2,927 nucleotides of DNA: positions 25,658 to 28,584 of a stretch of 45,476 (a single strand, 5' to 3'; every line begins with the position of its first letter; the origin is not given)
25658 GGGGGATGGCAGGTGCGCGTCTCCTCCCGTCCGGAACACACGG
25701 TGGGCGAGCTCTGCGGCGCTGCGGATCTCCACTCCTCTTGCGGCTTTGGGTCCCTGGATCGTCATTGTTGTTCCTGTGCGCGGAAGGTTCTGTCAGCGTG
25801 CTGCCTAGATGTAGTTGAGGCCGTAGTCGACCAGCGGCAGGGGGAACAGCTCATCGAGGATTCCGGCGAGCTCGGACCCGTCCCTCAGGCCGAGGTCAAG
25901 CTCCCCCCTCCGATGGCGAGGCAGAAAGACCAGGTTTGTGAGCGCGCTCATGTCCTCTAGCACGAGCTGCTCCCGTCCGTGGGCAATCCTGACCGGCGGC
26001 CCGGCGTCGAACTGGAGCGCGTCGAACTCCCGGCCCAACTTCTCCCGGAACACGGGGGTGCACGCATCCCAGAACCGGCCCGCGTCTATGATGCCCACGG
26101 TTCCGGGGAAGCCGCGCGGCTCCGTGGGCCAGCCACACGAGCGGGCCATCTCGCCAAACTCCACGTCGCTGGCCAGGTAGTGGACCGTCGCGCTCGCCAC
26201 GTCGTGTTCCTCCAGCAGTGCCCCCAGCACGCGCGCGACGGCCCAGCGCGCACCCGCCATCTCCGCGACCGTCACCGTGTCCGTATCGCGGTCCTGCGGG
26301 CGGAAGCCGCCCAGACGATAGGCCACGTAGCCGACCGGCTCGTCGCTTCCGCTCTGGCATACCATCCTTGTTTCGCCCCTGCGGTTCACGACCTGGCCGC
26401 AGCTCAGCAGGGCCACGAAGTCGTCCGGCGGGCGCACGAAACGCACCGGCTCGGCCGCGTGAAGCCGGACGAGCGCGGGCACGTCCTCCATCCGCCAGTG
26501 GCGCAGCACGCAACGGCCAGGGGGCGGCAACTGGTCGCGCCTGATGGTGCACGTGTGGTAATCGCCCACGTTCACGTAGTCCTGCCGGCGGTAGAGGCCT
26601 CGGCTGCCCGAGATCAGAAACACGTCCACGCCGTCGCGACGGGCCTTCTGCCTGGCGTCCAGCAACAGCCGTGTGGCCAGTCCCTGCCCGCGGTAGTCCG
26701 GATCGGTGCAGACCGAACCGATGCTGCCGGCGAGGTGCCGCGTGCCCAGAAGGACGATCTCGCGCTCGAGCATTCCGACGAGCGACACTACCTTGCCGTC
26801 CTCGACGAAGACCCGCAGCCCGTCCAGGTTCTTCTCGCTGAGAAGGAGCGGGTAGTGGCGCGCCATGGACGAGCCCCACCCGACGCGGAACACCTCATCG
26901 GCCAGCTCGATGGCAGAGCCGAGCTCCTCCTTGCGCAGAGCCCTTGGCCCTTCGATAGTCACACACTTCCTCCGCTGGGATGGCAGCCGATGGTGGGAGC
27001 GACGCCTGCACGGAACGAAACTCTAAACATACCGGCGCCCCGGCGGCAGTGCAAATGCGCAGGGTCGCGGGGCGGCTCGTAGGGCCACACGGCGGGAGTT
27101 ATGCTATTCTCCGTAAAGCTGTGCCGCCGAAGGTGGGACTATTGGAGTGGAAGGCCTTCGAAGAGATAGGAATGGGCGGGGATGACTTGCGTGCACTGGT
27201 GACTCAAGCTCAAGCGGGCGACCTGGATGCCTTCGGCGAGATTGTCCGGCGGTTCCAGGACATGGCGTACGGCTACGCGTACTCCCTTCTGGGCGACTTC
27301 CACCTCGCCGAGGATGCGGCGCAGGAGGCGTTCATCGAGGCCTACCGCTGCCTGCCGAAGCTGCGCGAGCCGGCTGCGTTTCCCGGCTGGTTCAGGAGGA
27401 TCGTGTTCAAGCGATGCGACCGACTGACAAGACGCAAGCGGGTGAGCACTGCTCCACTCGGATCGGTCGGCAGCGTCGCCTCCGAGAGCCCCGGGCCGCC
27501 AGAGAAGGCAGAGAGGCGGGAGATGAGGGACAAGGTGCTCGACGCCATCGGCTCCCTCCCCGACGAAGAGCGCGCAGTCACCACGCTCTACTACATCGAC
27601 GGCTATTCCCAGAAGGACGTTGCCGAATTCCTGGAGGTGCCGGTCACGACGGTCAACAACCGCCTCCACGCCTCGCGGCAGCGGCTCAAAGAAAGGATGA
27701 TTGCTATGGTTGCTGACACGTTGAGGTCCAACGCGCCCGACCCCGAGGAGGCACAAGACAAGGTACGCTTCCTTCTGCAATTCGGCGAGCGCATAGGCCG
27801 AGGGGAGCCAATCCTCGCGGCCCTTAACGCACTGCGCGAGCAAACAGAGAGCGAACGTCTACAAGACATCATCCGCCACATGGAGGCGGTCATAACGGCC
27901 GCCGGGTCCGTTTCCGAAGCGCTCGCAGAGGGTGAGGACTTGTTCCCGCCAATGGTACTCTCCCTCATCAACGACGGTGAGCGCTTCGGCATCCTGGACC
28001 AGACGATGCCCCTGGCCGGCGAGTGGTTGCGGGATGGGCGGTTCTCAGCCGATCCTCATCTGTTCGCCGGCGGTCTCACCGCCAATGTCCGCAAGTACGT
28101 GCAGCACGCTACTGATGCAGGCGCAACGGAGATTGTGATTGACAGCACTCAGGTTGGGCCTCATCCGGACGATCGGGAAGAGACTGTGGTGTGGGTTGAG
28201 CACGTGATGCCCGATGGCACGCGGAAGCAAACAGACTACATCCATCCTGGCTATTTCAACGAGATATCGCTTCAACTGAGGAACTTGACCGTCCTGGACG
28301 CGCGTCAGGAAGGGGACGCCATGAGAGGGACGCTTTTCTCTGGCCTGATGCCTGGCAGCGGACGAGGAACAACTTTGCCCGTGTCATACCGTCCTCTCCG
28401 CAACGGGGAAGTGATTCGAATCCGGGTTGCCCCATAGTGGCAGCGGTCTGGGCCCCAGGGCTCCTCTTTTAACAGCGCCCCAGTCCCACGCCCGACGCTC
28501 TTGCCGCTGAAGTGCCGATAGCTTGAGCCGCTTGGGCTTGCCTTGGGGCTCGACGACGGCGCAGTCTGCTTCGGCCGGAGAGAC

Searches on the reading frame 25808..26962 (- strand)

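Call 73: search_protein_families(library=pfam, proteins=[window:25808-26962:-], max_evalue=0.001)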
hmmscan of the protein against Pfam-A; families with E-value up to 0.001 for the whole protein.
window:25808-26962:- (385 aa): 6 families
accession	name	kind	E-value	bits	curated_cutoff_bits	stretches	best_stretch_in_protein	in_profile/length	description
PF13527.13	Acetyltransf_9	-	6.1e-14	52.5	25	1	7-129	3-124/127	Acetyltransferase (GNAT) domain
PF00583.31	Acetyltransf_1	-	1.8e-09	38.3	20.7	1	20-127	7-114/116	Acetyltransferase (GNAT) family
PF13508.13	Acetyltransf_7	-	1.4e-07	32.2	27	1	52-130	6-83/84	Acetyltransferase (GNAT) domain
PF17668.7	Acetyltransf_17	-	8.1e-05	23.7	25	1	195-264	21-88/114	Acetyltransferase (GNAT) domain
PF13673.13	Acetyltransf_10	-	0.0001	22.7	23.6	1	69-133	52-111/128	Acetyltransferase (GNAT) domain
PF08445.16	FR47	-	0.00015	22.2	22.1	0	77-117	20-60/86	FR47-like protein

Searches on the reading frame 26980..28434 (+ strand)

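Call 73: search_protein_families(library=pfam, proteins=[window:26980-28434:+], max_evalue=0.001)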
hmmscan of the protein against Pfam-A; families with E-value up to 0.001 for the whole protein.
window:26980-28434:+ (485 aa): 5 families
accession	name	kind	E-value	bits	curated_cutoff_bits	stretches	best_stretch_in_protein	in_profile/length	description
PF08281.18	Sigma70_r4_2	-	4.4e-13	49.1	25.7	1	184-236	2-54/54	Sigma-70, region 4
PF04542.20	Sigma70_r2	-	8.3e-13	48.4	24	1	88-154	1-70/71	Sigma-70 region 2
PF04545.22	Sigma70_r4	-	1.3e-08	34.6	24.1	1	189-238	1-50/50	Sigma-70, region 4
PF00482.28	T2SSF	-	1.3e-07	32.1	25.2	1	264-352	1-90/125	Type II secretion system (T2SS), protein F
PF07638.17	Sigma70_ECF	-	1.6e-06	28.6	21.1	1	138-240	83-183/185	ECF sigma factor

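Call 74: search_protein_families(library=padloc, proteins=[window:26980-28434:+], max_evalue=0.001)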
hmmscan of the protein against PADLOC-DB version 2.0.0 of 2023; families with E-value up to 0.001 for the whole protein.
window:26980-28434:+ (485 aa): 0 families
